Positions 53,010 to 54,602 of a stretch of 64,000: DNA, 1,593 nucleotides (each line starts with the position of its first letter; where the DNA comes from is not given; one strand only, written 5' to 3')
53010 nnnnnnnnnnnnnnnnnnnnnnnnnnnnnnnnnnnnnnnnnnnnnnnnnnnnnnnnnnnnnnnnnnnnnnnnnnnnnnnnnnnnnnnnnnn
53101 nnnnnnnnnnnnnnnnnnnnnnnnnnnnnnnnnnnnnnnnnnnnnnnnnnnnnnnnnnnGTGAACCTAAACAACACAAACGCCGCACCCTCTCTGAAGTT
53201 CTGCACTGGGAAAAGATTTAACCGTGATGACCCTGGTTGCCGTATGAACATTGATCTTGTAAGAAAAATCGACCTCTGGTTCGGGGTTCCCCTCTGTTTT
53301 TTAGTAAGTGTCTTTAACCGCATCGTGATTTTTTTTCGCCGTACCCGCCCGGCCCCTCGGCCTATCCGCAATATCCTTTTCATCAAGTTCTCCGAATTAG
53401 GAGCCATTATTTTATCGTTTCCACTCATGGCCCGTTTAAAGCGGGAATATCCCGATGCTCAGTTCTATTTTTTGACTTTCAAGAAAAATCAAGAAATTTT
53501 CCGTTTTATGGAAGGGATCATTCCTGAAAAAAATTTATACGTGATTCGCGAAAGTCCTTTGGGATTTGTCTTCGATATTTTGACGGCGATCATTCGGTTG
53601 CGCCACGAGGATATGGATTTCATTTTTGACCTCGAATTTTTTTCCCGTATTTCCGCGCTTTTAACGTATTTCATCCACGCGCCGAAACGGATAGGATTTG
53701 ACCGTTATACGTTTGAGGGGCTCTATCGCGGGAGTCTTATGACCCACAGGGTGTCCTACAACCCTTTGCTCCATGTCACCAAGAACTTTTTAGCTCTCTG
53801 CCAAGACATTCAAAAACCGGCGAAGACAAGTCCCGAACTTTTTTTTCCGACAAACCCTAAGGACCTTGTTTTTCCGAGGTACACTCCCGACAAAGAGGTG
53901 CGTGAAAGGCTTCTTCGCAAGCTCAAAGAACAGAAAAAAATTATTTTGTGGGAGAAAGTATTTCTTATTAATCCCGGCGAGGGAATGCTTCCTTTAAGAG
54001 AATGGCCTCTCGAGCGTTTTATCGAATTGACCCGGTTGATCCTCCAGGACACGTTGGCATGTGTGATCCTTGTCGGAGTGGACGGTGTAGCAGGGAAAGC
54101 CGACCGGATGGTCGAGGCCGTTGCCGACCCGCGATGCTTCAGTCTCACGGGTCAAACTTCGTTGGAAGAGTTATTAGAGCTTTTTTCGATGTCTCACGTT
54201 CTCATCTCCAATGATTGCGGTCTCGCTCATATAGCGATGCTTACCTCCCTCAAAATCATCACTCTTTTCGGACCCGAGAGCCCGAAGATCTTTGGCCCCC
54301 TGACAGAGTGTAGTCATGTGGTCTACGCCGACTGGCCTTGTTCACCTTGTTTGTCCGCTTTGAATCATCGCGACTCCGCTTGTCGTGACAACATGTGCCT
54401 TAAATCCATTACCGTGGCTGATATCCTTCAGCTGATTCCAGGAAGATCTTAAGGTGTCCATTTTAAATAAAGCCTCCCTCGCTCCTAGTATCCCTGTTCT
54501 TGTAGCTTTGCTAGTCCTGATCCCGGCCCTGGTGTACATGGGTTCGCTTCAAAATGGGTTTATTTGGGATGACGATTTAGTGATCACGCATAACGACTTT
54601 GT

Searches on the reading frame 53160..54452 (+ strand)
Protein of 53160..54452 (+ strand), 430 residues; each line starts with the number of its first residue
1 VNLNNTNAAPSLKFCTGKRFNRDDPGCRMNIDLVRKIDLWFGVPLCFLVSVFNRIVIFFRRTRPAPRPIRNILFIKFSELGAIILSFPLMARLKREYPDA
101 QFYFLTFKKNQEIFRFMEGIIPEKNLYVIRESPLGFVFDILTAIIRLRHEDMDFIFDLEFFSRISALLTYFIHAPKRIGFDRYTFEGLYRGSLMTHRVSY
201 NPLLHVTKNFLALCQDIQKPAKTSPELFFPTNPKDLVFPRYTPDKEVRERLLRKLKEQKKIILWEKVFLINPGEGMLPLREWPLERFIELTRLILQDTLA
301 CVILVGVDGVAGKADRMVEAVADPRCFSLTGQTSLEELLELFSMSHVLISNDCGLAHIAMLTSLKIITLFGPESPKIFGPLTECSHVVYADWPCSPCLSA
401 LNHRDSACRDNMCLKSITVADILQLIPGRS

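Call 78: search_protein_families(library=pfam, max_evalue=0.00001, proteins=[window:53160-54452:+])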
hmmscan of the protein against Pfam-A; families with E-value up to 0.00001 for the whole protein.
window:53160-54452:+ (430 aa): 1 family
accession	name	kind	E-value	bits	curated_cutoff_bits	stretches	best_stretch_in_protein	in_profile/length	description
PF01075.23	Glyco_transf_9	-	1e-22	81.1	22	1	146-402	7-241/247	Glycosyltransferase family 9 (heptosyltransferase)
